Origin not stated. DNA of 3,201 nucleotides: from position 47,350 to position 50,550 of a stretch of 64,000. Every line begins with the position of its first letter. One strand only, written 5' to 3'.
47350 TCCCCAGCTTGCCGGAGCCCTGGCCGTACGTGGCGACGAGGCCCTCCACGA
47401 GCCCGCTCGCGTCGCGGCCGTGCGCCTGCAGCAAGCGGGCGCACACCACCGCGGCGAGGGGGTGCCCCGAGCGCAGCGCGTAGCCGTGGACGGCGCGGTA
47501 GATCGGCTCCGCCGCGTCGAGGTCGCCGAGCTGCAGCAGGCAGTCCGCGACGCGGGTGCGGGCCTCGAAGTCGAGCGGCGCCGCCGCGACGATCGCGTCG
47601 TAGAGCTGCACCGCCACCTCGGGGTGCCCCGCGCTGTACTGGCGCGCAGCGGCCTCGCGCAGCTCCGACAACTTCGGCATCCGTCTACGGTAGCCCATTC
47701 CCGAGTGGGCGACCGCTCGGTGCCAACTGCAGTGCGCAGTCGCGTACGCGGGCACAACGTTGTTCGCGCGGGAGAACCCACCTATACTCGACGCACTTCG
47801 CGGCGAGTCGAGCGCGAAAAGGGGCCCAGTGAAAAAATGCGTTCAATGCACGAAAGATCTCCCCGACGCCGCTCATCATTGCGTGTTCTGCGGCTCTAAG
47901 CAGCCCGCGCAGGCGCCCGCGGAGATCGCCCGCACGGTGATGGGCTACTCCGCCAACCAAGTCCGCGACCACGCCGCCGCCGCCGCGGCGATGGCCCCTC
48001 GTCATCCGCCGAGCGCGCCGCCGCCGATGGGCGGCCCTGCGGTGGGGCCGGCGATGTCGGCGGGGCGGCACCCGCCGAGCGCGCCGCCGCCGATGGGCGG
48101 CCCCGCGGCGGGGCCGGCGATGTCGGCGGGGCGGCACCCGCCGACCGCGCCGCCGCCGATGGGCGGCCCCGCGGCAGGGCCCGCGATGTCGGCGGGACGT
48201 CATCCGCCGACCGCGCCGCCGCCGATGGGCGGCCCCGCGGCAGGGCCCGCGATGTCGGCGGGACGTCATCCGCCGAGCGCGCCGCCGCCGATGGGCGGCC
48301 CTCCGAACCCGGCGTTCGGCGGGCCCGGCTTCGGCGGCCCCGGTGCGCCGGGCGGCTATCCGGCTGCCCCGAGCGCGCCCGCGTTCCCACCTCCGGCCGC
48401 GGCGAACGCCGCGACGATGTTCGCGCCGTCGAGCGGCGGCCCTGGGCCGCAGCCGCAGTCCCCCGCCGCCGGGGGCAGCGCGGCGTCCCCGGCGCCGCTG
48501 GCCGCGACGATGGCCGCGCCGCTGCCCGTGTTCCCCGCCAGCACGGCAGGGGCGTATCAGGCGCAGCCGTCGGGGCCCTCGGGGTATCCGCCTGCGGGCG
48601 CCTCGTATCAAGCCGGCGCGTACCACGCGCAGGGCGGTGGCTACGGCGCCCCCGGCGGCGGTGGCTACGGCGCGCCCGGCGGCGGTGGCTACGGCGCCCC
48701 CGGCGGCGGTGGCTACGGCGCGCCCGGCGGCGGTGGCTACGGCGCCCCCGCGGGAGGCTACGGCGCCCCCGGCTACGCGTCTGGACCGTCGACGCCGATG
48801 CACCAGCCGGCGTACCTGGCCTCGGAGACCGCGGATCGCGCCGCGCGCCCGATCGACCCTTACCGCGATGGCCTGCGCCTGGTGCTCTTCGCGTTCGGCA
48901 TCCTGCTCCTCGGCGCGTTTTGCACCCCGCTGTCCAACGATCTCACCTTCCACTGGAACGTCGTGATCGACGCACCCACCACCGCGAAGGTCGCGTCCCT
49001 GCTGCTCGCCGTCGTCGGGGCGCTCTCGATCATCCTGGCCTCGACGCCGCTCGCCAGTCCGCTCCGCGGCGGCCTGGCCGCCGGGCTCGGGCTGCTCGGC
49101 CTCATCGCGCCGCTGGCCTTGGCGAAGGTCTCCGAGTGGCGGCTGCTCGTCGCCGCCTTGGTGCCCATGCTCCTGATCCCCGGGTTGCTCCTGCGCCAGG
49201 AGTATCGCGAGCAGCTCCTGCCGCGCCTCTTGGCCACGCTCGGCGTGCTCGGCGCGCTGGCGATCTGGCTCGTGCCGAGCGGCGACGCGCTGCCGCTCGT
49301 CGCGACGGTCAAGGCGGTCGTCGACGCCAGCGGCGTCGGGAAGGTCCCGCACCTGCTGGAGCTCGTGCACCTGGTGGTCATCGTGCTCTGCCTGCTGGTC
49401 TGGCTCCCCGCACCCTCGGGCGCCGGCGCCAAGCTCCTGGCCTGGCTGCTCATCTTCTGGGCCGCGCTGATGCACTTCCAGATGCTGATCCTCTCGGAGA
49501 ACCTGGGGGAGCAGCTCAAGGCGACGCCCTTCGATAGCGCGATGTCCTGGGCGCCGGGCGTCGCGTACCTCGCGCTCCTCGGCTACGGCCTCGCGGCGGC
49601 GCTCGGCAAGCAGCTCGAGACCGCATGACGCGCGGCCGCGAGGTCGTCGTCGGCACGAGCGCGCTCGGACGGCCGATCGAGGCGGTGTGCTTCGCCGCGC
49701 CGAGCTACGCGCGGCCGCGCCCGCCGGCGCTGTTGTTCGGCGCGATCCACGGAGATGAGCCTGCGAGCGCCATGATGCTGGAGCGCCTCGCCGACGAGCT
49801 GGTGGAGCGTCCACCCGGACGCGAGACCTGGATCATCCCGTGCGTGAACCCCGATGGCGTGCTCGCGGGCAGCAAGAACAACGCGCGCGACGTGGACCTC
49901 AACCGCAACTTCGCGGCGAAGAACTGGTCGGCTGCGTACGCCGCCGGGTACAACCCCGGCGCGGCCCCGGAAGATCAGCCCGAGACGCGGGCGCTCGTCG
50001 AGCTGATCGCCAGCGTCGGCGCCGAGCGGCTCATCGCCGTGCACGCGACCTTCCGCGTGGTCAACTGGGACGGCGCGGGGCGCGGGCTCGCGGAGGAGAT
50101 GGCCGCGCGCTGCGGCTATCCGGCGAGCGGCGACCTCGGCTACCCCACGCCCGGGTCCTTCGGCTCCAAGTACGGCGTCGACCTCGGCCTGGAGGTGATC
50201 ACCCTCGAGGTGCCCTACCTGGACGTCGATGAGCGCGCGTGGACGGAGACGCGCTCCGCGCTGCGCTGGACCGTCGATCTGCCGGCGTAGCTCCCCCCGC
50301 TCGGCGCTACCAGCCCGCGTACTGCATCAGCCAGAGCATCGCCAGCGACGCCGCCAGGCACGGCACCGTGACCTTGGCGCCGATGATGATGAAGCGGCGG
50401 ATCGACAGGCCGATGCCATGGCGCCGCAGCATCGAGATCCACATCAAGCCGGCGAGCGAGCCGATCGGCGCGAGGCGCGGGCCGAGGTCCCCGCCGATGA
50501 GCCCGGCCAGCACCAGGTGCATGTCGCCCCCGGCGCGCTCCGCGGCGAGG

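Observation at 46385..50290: Divergent unit: dual-cNMP-binding TPR protein vs. a zinc-ribbon/Pro-repeat/GY-repeat/multi-TM protein coupled to an M14 peptidase. AT-rich start and internal 60-bp x5 and 15-bp x5 DNA repeats.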

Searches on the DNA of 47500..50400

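Call 84: search_rna_families(source=window, start=47500, end=50400, threshold=evalue, max_evalue=1)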
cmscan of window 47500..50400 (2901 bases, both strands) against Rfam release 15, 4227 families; matches with E-value up to 1: 0.
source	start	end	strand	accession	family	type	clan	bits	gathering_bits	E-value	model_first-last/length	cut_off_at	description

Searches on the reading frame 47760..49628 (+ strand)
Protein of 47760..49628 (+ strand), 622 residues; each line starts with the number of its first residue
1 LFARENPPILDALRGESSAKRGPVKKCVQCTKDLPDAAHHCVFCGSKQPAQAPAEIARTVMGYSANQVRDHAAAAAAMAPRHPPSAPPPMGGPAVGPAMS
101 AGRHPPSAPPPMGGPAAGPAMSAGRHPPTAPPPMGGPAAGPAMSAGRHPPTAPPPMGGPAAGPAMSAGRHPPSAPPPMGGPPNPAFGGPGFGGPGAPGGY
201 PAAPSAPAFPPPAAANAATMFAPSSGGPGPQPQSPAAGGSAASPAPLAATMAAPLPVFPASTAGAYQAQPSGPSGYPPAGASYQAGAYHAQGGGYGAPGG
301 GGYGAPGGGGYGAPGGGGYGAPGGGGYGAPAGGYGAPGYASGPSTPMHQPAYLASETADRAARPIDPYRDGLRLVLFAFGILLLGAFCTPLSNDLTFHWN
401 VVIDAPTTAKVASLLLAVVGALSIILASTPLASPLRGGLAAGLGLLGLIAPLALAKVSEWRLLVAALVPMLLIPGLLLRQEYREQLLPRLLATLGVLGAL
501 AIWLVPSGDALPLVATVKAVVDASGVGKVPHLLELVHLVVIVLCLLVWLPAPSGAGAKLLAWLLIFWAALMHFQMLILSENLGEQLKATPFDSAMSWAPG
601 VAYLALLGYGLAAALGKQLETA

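Call 3: search_protein_families(library=pfam, proteins=[window:47760-49628:+], max_evalue=0.01)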
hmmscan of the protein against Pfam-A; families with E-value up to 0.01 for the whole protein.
window:47760-49628:+ (622 aa): 0 families

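Call 8: search_protein_families(library=ncbifam, proteins=[window:47829-49628:+], max_evalue=0.01)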
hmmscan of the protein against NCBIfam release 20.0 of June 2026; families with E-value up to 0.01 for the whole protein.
window:47829-49628:+ (599 aa): 0 families

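Call 45: find_related_loci(query=A2, collection=metagenome_contigs, flank=5000)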
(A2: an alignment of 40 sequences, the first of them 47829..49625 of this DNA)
Query A2 (599 aa) in metagenome_contigs; peptide patterns used: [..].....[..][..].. (x = any residue, [..] = any of these).
313 stretches matched a pattern; 146 encode a relative of the query (tblastn E <= 1e-3); the best 80 are kept; 80 distinct loci.
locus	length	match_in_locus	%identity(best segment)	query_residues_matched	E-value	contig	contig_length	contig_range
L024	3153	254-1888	68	1-599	8e-110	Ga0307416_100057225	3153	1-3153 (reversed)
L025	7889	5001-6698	44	1-597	2e-68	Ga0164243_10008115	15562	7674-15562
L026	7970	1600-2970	48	1-597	6e-68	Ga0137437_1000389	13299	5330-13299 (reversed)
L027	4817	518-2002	45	1-597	6e-66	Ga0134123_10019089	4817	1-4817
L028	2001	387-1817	46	1-597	6e-68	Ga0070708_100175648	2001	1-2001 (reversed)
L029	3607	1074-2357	46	1-597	2e-65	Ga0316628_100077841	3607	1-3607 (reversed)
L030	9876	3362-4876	44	1-597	4e-65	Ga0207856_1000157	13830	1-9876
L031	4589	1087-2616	46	1-597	5e-65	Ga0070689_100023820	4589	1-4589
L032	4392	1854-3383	46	1-597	5e-65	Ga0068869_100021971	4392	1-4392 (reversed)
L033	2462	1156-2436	45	1-597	2e-65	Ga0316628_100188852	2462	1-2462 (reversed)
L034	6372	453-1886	45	1-597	2e-64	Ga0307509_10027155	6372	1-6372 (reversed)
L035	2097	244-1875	44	1-598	2e-65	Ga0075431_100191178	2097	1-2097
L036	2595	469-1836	46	1-597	6e-64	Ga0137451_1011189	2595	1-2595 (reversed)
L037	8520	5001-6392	44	1-597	1e-62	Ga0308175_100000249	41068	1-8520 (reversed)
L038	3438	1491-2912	43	1-597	4e-62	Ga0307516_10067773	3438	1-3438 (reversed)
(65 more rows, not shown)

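Call 72: search_protein_families(library=padloc, proteins=[window:47829-49625:+], max_evalue=0.01)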
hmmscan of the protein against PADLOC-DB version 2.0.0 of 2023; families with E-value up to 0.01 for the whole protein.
window:47829-49625:+ (599 aa): 0 families

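Call 82: predict_structure(alignment_id=A2)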
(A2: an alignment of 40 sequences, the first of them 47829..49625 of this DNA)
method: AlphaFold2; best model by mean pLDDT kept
length: 599 residues; sequences in the alignment: 40
mean_pLDDT: 70.3   pTM: 0.54
mean pLDDT of the five models: 70.3, 70.1, 68.0, 67.2, 66.5
residues with pLDDT >= 90: 249; 70-90: 46; 50-70: 103; < 50: 201
segments of 3 or more residues with pLDDT < 50: 71-73, 75-81, 89-91, 93-95, 97-103, 111-113, 115-117, 119-125, 133-135, 137-139, 141-147, 149-151, 154-158, 162-165, 167-170, 175-177, 182-186, 190-204, 206-208, 215-220, 222-232, 237-246, 248-253, 255-274, 276-282, 284-290, 292-298, 310-313, 315-317, 319-322, 324-329
pLDDT, mean of each block of 10 residues (from residue 1): 90 91 84 61 68 64 59 43 55 49 54 49 51 50 40 46 41 46 49 40 45 46 45 41 42 38 39 42 42 46 49 49 49 53 87 98 97 95 92 98 96 97 94 87 97 96 96 98 95 97 95 98 91 94 96 93 95 97 98 88
secondary structure, 60 per line:
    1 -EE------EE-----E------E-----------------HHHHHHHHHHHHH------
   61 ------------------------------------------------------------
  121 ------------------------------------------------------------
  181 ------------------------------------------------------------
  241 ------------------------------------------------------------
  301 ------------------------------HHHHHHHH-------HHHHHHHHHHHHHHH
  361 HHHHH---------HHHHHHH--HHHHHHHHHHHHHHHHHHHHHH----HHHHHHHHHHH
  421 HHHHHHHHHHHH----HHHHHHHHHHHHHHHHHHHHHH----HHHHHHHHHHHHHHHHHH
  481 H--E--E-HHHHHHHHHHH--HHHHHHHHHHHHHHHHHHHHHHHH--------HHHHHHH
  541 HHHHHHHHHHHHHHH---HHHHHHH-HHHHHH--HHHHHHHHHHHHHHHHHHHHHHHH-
elements in order (helices of 4 or more, strands of 3 or more residues): H42-54 H331-338 H346-365 H375-381 H384-405 H410-432 H437-458 H463-481 H489-499 H502-525 H534-555 H559-565 H567-572 H575-598

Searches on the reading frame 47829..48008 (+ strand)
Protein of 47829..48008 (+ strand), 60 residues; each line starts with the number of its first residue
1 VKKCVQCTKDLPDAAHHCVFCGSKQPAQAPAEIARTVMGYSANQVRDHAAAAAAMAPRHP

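Call 49: search_protein_families(library=pfam, proteins=[window:47829-48008:+], max_evalue=10)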
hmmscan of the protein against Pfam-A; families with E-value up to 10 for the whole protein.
window:47829-48008:+ (60 aa): 4 families
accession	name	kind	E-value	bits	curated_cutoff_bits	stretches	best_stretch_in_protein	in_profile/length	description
PF12773.13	DZR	-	0.0053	17.3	27.3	1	4-26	1-23/45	Double zinc ribbon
PF10571.15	UPF0547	-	0.022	15.3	29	1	2-22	1-21/26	Uncharacterised protein family UPF0547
PF13240.11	Zn_Ribbon_1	-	0.028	14.6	25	1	3-24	1-22/23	zinc-ribbon domain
PF01529.25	DHHC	-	0.31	11.5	28.7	1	2-22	6-26/133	DHHC palmitoyltransferase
